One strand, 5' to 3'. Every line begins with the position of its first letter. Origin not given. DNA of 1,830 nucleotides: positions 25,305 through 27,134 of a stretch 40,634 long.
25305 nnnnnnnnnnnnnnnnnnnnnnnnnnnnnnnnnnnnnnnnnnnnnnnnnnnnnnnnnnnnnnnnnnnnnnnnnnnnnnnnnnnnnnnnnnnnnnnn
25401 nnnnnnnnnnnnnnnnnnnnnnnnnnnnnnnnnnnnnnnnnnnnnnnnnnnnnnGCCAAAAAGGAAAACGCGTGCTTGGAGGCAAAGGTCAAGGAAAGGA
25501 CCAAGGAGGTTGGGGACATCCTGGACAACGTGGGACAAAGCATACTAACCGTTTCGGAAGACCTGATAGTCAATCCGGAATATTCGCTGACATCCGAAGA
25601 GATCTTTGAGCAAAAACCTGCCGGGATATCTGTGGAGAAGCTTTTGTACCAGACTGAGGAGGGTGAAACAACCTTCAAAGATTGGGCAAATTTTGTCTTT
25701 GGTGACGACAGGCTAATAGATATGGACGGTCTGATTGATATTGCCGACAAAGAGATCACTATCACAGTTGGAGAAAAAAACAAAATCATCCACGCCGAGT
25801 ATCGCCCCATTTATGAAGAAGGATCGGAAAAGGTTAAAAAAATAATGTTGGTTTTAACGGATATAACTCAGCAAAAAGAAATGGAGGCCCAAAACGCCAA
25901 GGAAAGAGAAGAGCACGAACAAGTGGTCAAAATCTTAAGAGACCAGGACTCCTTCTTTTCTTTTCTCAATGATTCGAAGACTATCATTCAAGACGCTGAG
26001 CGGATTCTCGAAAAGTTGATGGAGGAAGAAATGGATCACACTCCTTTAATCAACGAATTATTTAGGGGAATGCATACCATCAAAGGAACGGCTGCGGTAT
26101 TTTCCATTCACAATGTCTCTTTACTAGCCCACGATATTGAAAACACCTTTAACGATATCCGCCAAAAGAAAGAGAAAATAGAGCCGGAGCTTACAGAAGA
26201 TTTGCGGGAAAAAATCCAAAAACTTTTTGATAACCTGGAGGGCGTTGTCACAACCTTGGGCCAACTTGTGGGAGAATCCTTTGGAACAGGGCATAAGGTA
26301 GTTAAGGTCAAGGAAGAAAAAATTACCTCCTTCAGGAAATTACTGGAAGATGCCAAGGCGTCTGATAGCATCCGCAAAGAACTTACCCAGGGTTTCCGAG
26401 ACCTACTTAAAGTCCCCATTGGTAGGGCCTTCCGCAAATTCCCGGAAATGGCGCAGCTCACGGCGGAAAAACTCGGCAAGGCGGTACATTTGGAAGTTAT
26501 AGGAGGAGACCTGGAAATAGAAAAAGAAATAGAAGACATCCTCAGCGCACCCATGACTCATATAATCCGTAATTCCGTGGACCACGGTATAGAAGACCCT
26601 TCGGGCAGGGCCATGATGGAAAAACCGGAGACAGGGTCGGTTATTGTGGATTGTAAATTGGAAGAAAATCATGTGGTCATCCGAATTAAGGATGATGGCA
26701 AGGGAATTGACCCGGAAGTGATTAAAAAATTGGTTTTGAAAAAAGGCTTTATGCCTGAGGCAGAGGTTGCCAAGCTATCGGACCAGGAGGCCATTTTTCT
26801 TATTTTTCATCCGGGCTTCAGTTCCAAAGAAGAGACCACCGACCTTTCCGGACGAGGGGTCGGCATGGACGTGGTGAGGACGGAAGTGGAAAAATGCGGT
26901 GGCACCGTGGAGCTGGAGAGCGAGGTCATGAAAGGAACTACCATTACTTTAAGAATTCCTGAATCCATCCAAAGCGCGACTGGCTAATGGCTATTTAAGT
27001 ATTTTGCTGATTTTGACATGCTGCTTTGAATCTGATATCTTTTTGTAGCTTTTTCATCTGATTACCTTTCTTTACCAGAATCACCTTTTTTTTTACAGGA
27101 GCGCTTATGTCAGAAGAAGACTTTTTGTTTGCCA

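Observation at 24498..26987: Transmembrane sensor fused directly to a CheA-type kinase core, bypassing MCP and CheW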

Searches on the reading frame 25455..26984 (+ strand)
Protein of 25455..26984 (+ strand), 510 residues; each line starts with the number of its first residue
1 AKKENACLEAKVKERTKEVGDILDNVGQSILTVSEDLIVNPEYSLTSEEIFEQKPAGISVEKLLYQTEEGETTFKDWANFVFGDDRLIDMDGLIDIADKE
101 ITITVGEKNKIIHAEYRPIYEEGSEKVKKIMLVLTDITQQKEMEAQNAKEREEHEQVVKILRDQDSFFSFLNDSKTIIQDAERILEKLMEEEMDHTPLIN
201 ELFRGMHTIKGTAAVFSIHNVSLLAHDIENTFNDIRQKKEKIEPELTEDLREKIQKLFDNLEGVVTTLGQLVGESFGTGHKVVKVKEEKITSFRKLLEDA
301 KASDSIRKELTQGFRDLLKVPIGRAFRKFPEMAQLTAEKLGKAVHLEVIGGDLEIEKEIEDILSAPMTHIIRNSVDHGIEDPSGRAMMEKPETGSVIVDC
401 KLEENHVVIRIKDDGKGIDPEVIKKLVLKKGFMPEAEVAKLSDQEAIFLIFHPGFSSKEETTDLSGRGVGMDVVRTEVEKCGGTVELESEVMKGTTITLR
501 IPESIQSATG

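Call 37: search_protein_representatives(protein=window:25455-26984:+)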
Query: 510 residues. Proteins with E-value up to 0.001 (for the whole library): 41548; up to 1e-10: 34785; up to 1e-30: 18212. The best 150 are listed.
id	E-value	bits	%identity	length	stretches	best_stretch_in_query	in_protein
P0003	5.2e-166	569.5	52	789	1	1-506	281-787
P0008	2.8e-132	458.2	46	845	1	13-502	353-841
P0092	8.8e-118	410.4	28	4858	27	170-504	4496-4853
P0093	1.0e-80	288.2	35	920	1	3-505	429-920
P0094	3.7e-77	276.5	38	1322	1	5-502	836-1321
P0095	6.5e-77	275.7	35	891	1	5-503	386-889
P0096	1.7e-75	271.0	33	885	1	3-502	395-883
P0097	2.2e-74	267.4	34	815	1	10-502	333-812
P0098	3.7e-73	263.3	34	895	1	3-507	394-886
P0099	1.0e-72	261.8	33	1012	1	4-504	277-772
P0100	2.3e-72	260.7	33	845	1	2-504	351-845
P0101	3.1e-72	260.3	29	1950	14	195-505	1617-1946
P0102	3.8e-72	260.0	39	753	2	87-503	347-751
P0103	1.1e-71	258.5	35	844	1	3-502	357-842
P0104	1.3e-71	258.3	30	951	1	8-503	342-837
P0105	6.2e-71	256.0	37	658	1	10-503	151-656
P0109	3.3e-69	250.3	35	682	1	12-502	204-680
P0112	1.8e-68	247.9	33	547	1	6-502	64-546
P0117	4.5e-67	243.2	31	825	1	3-503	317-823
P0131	2.6e-64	234.1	36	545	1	13-502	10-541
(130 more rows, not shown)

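Call 41: list_cluster_members(proteins=[P0093, P0095, P0096, P0097, P0100, P0105, P0109, P0112, P0117, P0131])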
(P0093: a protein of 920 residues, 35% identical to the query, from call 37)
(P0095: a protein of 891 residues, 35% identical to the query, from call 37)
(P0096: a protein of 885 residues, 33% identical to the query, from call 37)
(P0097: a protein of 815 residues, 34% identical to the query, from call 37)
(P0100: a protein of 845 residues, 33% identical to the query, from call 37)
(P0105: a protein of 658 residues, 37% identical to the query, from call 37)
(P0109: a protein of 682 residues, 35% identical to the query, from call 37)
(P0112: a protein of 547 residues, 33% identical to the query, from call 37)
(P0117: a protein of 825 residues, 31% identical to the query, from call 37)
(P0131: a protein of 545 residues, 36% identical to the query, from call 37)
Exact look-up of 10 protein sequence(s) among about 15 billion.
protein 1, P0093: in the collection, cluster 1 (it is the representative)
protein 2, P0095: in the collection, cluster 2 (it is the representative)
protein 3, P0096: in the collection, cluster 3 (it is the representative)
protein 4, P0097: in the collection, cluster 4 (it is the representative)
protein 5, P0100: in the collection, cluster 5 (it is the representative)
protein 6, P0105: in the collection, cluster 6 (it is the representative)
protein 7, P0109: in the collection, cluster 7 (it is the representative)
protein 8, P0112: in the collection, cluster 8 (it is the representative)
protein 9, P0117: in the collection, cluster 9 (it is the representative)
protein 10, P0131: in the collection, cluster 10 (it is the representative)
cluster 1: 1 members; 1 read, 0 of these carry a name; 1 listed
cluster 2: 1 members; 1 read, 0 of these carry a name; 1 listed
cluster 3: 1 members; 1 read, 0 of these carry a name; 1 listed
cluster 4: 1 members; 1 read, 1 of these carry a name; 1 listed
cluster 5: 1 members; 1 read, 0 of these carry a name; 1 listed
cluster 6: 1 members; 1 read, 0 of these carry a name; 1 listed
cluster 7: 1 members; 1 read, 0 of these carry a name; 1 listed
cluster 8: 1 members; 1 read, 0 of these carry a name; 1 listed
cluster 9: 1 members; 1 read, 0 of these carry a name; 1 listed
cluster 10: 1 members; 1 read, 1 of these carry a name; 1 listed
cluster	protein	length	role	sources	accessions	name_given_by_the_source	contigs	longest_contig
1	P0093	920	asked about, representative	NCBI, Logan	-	-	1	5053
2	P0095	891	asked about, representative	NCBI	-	-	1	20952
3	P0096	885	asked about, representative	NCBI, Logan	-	-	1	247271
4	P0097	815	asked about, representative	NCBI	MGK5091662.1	ATP-binding protein [Deltaproteobacteria bacterium TL4]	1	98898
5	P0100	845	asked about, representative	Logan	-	-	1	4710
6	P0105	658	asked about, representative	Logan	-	-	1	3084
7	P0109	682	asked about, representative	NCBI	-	-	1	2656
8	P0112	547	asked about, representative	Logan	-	-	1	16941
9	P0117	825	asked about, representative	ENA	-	-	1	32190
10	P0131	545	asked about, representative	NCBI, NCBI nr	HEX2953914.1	MAG TPA: ATP-binding protein, partial [Bacillota bacterium] | ATP-binding protein [Bacillota bacterium]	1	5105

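Call 45: find_related_loci(query=A1, collection=genome_contigs, flank=6000)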
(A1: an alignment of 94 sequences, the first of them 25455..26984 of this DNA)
Query A1 (510 aa) in genome_contigs; peptide patterns used: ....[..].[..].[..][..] (x = any residue, [..] = any of these).
600 stretches matched a pattern (row limit reached: there are more); 600 encode a relative of the query (tblastn E <= 1e-3); the best 80 are kept; 80 distinct loci.
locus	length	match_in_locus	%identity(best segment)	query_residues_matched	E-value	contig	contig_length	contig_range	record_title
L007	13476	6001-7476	29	8-502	1e-63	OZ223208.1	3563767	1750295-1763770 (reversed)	MAG: Planctomycetota bacterium isolate 604ccff8-4b2f-4b13-82eb-4b7433267518 genome assembly, chromosome: 1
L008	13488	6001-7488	30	8-507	4e-56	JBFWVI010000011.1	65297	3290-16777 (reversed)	MAG: Bdellovibrionales bacterium isolate CA_2019_TPBF_90 NODE_3279_length_65297_cov_11.932668_TPBF, whole genome shotgun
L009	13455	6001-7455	30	12-487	2e-51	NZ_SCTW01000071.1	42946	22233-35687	MAG: Methylobacter sp. isolate FW305_bin.9 FW305_bin.9-19817, whole genome shotgun sequence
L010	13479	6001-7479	28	3-487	3e-50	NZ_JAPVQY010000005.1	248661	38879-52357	Burkholderia sp. IMCC1007 Scaffold5, whole genome shotgun sequence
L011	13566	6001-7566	39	169-510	8e-50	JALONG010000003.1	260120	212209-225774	MAG: Candidatus Kapaibacterium sp. isolate Prado071 scaffold_47, whole genome shotgun sequence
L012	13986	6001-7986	38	167-505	2e-49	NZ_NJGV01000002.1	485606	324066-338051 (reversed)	Herbaspirillum aquaticum strain IEH 4430 Scaffold2_1, whole genome shotgun sequence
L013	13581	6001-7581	40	189-502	3e-49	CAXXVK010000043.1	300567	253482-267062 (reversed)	MAG: Myxococcota bacterium isolate 9026f203-f4fd-4e78-b743-5aa82beef240 genome assembly, contig: contig_43, whole genome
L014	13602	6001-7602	45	189-505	3e-48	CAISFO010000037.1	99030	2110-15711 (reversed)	MAG: uncultured Holophagaceae bacterium isolate Umea2p3_bin-1388 genome assembly, contig: bin-1388:37/98, whole genome s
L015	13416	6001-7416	37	189-502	3e-48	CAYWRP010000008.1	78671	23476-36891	MAG TPA_asm: uncultured Rhodospirillaceae bacterium isolate SRP141376_co4_112 genome assembly, contig: NODE_532_length_7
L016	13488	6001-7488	47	192-502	1e-48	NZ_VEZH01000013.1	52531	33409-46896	Helicobacter pylori strain KH0045 KH0045_13, whole genome shotgun sequence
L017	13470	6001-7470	27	3-487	7e-48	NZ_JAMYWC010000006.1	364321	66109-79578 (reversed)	Ralstonia chuxiongensis strain 21YRMH01-3 Scaffold6, whole genome shotgun sequence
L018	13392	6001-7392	45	167-502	6e-48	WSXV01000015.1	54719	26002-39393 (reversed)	MAG: Desulfobulbaceae bacterium isolate X3_MetaBAT.10 scaffold_421, whole genome shotgun sequence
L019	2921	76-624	46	320-502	5e-48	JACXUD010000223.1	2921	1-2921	MAG: Epsilonproteobacteria bacterium isolate DE12.003 scaffold_3415, whole genome shotgun sequence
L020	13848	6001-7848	43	163-502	5e-48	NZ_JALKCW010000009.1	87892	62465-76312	Hydrosulfovibrio ferrireducens strain CB1MN k141_26, whole genome shotgun sequence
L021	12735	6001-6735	36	252-502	9e-48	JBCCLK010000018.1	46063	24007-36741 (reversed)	MAG: Pseudomonadota bacterium isolate P01_C01_bin.25 k141_2026614_length_46063_cov_11.0000, whole genome shotgun sequenc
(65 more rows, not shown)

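Call 48: search_protein_families(library=pfam, proteins=[L010:5236-7644:+, L010:8347-9003:+, L010:3730-4836:+, L017:5065-7614:+, L017:7614-8330:+, L017:8345-8875:+, L017:3464-4318:+], max_evalue=0.001)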
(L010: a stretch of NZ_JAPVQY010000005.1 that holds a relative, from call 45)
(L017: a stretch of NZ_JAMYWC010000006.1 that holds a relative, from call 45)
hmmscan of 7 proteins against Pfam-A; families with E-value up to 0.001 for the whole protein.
L010:5236-7644:+ (803 aa): 4 families
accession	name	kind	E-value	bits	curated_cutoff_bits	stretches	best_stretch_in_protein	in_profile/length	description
PF12729.13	4HB_MCP_1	-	1.3e-10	41.6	27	1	1-161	2-162/181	Four helix bundle sensory module for signal transduction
PF02518.31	HATPase_c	-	9.6e-10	39.3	26.4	1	623-748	5-93/111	Histidine kinase-, DNA gyrase B-, and HSP90-like ATPase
PF00672.30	HAMP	-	1.9e-09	38.2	25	1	205-257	2-53/53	HAMP domain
PF01627.28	Hpt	-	1.2e-06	29.1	24.6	1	447-509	22-82/84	Hpt domain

L010:8347-9003:+ (219 aa): 0 families

L010:3730-4836:+ (369 aa): 1 family
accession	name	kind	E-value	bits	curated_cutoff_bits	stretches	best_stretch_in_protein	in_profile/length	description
PF24827.1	AstE_AspA_cat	-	3.2e-23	82.7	25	1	61-260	1-190/192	Succinylglutamate desuccinylase/Aspartoacylase catalytic domain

L017:5065-7614:+ (850 aa): 4 families
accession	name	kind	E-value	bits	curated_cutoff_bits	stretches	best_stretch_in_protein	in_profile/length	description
PF00672.30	HAMP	-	2.6e-10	40.9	25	1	261-314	1-53/53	HAMP domain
PF02518.31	HATPase_c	-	6.3e-10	39.9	26.4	1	680-814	6-104/111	Histidine kinase-, DNA gyrase B-, and HSP90-like ATPase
PF01627.28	Hpt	-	9.1e-09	35.9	24.6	1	488-567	5-83/84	Hpt domain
PF12729.13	4HB_MCP_1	-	1.3e-08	35.1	27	1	58-218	2-162/181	Four helix bundle sensory module for signal transduction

L017:7614-8330:+ (239 aa): 1 family
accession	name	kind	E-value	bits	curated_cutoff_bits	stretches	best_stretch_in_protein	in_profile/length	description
PF00015.26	MCPsignal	-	7.8e-16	58.8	34.6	1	146-229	42-132/172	Methyl-accepting chemotaxis protein (MCP) signalling domain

L017:8345-8875:+ (177 aa): 0 families

L017:3464-4318:+ (285 aa): 0 families

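Call 55: predict_structure(alignment_id=A1)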
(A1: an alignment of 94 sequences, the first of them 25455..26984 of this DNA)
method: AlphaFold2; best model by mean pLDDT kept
length: 510 residues; sequences in the alignment: 94
mean_pLDDT: 93.1   pTM: 0.74
mean pLDDT of the five models: 93.1, 92.9, 92.1, 92.0, 91.7
residues with pLDDT >= 90: 426; 70-90: 65; 50-70: 14; < 50: 5
segments of 3 or more residues with pLDDT < 50: none
pLDDT, mean of each block of 10 residues (from residue 1): 87 87 90 98 96 98 97 98 95 97 97 98 97 98 96 94 89 94 95 89 94 94 97 96 97 97 92 61 81 93 94 93 92 94 98 95 93 96 97 98 98 98 97 97 97 89 67 94 97 98 77
secondary structure, 60 per line:
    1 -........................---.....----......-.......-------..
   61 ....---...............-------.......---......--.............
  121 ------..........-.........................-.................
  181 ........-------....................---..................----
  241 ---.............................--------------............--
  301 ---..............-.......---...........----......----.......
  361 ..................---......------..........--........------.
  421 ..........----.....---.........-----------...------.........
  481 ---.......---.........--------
elements in order: H2-25 E29-33 E38-43 H45-51 H60-64 H68-82 H90-96 E100-105 E108-120 E127-136 H138-162 H164-188 H196-215 H219-236 H244-272 H287-298 H304-317 E319-321 H322-325 H329-339 E344-349 E354-356 H357-378 H382-387 E394-403 E406-413 H420-430 H435-439 H443-451 H472-480 E484-490 E494-502

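Call 59: fold_search(model_id=the predicted structure, library=pdb)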
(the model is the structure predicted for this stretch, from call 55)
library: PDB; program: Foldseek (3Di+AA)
matches with E <= 10: 619; with E <= 0.001: 293
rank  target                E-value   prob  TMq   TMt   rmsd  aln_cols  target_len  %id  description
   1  3ja6_C                4.6e-19  1.00  0.39  0.51   4.6       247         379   35  Cryo-electron Tomography and All-atom Molecular Dynamics Simulations Reveal a Novel Kinase Conformational Switch in Ba (released 2015-12-09)
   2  4xiv_A                2.0e-18  1.00  0.38  0.74   5.2       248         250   35  Kinase and Dimerization (P3P4) of the Thermotoga maritima CheA kinase (released 2015-11-04)
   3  1i58_A                1.2e-17  1.00  0.34  0.87   2.9       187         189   42  STRUCTURE OF THE HISTIDINE KINASE CHEA ATP-BINDING DOMAIN IN COMPLEX WITH ATP ANALOG ADPCP AND MAGNESIUM (released 2001-08-26)
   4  1b3q_B                2.2e-17  1.00  0.37  0.50   5.3       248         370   35  CRYSTAL STRUCTURE OF CHEA-289, A SIGNAL TRANSDUCING HISTIDINE KINASE (released 1999-12-15)
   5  4xiv_B                2.8e-17  1.00  0.38  0.73   5.7       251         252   34  Kinase and Dimerization (P3P4) of the Thermotoga maritima CheA kinase (released 2015-11-04)
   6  1i59_A                4.3e-17  1.00  0.34  0.91   1.9       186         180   41  STRUCTURE OF THE HISTIDINE KINASE CHEA ATP-BINDING DOMAIN IN COMPLEX WITH ADPNP AND MAGENSIUM (released 2001-08-26)
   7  1i5b_A                6.4e-17  1.00  0.33  0.91   1.8       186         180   40  STRUCTURE OF CHEA DOMAIN P4 IN COMPLEX WITH ADPNP AND MANGANESE (released 2001-08-26)
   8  1i5c_A                7.7e-17  1.00  0.34  0.92   2.0       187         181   41  STRUCTURE OF CHEA DOMAIN P4 IN COMPLEX WITH ADP (released 2001-08-26)
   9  1i5a_A                8.5e-17  1.00  0.33  0.91   2.0       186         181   41  STRUCTURE OF CHEA DOMAIN P4 IN COMPLEX WITH ADPCP AND MANGANESE (released 2001-08-26)
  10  1i59_B                1.2e-16  1.00  0.34  0.88   3.3       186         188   42  STRUCTURE OF THE HISTIDINE KINASE CHEA ATP-BINDING DOMAIN IN COMPLEX WITH ADPNP AND MAGENSIUM (released 2001-08-26)
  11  1b3q_A                1.4e-16  1.00  0.36  0.49   6.2       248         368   34  CRYSTAL STRUCTURE OF CHEA-289, A SIGNAL TRANSDUCING HISTIDINE KINASE (released 1999-12-15)
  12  6s1k_A                1.9e-16  1.00  0.35  0.46  13.3       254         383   32  E. coli Core Signaling Unit, carrying QQQQ receptor mutation (released 2020-01-22)
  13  1i5c_B                2.6e-16  1.00  0.33  0.91   2.2       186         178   40  STRUCTURE OF CHEA DOMAIN P4 IN COMPLEX WITH ADP (released 2001-08-26)
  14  8c5v_A                2.8e-16  1.00  0.38  0.49   5.3       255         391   30  Chemotaxis core signalling unit from E protein lysed E. coli cells (released 2023-09-13)
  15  8oyq_A                3.6e-16  1.00  0.33  0.93   1.7       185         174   40  Structure of the Histidine Kinase CheA ATP-Binding domain in complex with compound ODDHK13 (released 2024-05-15)
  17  1i5d                  5.6e-16  1.00  0.34  0.85   2.7       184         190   43  STRUCTURE OF CHEA DOMAIN P4 IN COMPLEX WITH TNP-ATP (released 2001-08-26)
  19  1i5b_B                6.5e-16  1.00  0.34  0.92   1.8       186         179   40  STRUCTURE OF CHEA DOMAIN P4 IN COMPLEX WITH ADPNP AND MANGANESE (released 2001-08-26)
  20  2ch4_A                7.5e-16  1.00  0.34  0.53   2.7       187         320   42  Complex between Bacterial Chemotaxis histidine kinase CheA domains P4 and P5 and receptor-adaptor protein CheW (released 2006-04-18)
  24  1i5a_B                1.4e-15  1.00  0.33  0.92   1.6       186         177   39  STRUCTURE OF CHEA DOMAIN P4 IN COMPLEX WITH ADPCP AND MANGANESE (released 2001-08-26)
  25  6mi6_A                1.5e-15  1.00  0.33  0.88   2.5       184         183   42  STRUCTURE OF CHEA DOMAIN P4 IN COMPLEX WITH AN ADP ANALOG (released 2018-12-05)
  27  6mi6_B                2.3e-15  1.00  0.34  0.88   2.5       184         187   43  STRUCTURE OF CHEA DOMAIN P4 IN COMPLEX WITH AN ADP ANALOG (released 2018-12-05)
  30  6mi6_C                6.0e-15  1.00  0.33  0.86   2.9       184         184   42  STRUCTURE OF CHEA DOMAIN P4 IN COMPLEX WITH AN ADP ANALOG (released 2018-12-05)
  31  6mi6_D                4.8e-14  1.00  0.32  0.88   2.4       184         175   40  STRUCTURE OF CHEA DOMAIN P4 IN COMPLEX WITH AN ADP ANALOG (released 2018-12-05)
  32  2ch4_B                6.7e-14  1.00  0.32  0.52   2.0       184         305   38  Complex between Bacterial Chemotaxis histidine kinase CheA domains P4 and P5 and receptor-adaptor protein CheW (released 2006-04-18)
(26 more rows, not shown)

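Call 66: find_homologous_proteins(query=A1, max_evalue=1e-60)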
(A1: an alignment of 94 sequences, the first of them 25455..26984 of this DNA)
Query A1 (94 sequences) (510 aa, profile of the alignment): 7808 proteins with E <= 1e-60 among 8000 candidates; the best 120 are listed.
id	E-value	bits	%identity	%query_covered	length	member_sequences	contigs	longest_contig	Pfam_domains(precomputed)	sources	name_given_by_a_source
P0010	1.6e-192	660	44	96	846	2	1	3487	PF00672.31,PF05228.20,PF02518.32,PF01627.29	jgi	-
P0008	1.4e-188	647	45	94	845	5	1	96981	PF00672.31,PF05228.20,PF02518.32,PF01627.29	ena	-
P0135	1.6e-187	643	32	99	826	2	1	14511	PF13185.13,PF01590.33,PF02518.32,PF00072.31,PF01627.29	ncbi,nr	ncbi:MAG: response regulator [SAR324 cluster bacterium]|nr:response regulator [SAR324 cluster bacter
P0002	3.5e-187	642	69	99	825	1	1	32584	PF02743.25,PF23846.2,PF02518.32,PF01627.29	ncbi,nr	ncbi:MAG: Hpt domain-containing protein [Nitrospinae bacterium]|nr:Hpt domain-containing protein [Ni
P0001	5.4e-187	642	100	100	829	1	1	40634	PF02518.32,PF01627.29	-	-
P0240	1.4e-183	630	32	97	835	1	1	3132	PF00672.31,PF02518.32,PF01627.29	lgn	-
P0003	1.8e-181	623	52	100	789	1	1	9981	PF02518.32,PF01627.29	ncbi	-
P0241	1.5e-178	614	33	98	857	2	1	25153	PF00672.31,PF02518.32,PF01627.29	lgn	-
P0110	4.3e-177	609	31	97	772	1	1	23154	PF00672.31,PF02518.32,PF01627.29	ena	-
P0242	8.2e-177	608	32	98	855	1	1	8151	PF00672.31,PF02518.32,PF17202.11,PF01627.29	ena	-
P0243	2.1e-176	607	32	98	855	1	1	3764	PF00672.31,PF02518.32,PF17202.11,PF01627.29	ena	-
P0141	3.8e-175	602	28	73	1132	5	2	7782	PF00672.31,PF02518.32,PF01627.29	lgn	-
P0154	1.1e-160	555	31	97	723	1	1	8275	PF02518.32,PF01627.29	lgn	-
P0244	1.0e-151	525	31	95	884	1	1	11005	PF00672.31,PF02518.32,PF01627.29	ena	-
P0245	2.8e-146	507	30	98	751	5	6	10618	PF02518.32,PF01627.29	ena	-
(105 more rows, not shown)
